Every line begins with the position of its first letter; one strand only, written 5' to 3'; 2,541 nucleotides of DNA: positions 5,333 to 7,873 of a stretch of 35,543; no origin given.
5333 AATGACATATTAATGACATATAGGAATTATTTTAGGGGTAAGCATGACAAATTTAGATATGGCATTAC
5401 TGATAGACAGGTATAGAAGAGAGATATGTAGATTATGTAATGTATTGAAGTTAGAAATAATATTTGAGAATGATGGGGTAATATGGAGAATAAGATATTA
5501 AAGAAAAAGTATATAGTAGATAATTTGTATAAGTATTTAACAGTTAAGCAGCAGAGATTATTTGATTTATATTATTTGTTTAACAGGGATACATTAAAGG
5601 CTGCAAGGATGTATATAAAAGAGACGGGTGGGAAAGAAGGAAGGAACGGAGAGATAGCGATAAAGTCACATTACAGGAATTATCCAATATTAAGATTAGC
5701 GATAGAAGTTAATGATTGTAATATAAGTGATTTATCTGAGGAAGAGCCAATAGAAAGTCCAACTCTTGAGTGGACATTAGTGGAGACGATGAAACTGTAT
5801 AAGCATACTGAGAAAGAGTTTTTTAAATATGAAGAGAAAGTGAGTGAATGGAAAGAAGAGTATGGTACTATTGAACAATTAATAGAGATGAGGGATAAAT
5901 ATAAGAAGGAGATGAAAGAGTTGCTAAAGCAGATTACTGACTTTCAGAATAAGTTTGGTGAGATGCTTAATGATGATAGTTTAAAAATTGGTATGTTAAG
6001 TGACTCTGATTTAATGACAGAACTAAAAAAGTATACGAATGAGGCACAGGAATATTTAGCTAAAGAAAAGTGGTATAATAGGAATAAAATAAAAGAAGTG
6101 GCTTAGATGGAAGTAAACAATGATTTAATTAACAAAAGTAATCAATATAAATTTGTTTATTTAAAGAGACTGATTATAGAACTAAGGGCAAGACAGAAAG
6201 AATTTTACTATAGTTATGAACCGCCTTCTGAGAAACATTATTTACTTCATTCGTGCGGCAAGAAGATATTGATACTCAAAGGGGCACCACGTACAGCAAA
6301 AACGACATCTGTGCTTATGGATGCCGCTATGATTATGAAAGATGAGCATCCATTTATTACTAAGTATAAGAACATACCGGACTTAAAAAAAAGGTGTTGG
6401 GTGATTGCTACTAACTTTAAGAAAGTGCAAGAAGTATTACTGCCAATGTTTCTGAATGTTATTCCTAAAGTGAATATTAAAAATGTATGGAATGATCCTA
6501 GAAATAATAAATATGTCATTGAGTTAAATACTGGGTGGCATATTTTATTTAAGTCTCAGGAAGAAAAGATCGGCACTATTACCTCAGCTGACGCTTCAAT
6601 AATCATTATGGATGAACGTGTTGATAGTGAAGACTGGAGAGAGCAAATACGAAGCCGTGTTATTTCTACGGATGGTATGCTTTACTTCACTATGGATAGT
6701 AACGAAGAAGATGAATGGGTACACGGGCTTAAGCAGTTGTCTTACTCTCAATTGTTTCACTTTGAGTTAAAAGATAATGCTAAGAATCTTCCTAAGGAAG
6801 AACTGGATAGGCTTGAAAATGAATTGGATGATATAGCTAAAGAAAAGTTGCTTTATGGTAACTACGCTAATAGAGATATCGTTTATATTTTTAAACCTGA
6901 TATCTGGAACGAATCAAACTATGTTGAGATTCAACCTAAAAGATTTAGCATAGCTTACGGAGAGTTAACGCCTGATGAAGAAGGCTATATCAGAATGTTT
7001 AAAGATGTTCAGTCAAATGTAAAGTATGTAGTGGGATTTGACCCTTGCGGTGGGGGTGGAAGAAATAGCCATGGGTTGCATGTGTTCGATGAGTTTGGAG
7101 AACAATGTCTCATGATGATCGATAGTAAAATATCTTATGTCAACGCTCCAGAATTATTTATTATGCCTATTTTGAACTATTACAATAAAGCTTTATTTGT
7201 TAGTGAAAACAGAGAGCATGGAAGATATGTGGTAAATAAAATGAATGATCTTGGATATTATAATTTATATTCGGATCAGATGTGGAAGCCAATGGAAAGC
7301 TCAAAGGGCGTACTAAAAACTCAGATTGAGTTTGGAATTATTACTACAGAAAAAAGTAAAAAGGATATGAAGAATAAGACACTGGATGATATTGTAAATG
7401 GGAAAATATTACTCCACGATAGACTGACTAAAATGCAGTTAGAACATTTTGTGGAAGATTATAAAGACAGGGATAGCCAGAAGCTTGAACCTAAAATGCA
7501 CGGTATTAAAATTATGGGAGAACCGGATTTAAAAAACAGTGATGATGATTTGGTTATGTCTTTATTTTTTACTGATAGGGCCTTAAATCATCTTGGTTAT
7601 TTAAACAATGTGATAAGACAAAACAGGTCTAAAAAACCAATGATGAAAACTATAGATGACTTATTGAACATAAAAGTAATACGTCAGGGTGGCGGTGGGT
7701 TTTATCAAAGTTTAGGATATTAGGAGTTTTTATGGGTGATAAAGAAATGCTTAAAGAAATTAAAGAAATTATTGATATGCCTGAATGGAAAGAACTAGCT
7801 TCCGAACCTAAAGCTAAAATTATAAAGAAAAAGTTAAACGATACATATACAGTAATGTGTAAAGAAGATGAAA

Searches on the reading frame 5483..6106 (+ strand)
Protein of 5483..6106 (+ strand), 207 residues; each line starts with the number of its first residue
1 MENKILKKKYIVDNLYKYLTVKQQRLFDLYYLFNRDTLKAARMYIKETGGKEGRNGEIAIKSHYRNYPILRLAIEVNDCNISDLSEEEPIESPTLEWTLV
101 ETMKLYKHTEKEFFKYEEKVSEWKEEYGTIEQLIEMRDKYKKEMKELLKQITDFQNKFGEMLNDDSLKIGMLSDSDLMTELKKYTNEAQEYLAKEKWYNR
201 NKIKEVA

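Call 73: search_protein_families(library=pfam, max_evalue=0.1, proteins=[window:5483-6106:+])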
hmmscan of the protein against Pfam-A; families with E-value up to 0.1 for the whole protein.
window:5483-6106:+ (207 aa): 2 families
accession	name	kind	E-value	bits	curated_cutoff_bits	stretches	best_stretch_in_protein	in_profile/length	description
PF21108.3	MDN1_4th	-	0.016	15.6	27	1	137-189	10-61/81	Midasin AAA+ ATPase lid domain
PF24760.1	TPR_IF140_C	-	0.038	14.8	27.4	1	103-156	32-86/124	IF140 C-terminal TPR domain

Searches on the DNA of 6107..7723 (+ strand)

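Call 62: search_rna_families(sources=[L072, L073, L074], threshold=gathering)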
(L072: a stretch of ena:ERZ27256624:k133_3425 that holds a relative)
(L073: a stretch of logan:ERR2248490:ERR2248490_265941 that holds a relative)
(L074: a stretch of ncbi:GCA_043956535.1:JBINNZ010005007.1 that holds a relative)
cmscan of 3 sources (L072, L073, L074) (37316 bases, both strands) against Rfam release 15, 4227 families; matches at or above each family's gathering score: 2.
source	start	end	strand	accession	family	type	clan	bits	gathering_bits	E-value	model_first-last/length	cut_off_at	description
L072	2063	2118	-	RF02684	Twister-P5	Gene; ribozyme;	CL00120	45.7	37.6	1.5e-06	1-58/58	no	Type-P5 twister ribozyme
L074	4659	4780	-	RF00005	tRNA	Gene; tRNA;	CL00001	41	29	1.8e-05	1-71/71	no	tRNA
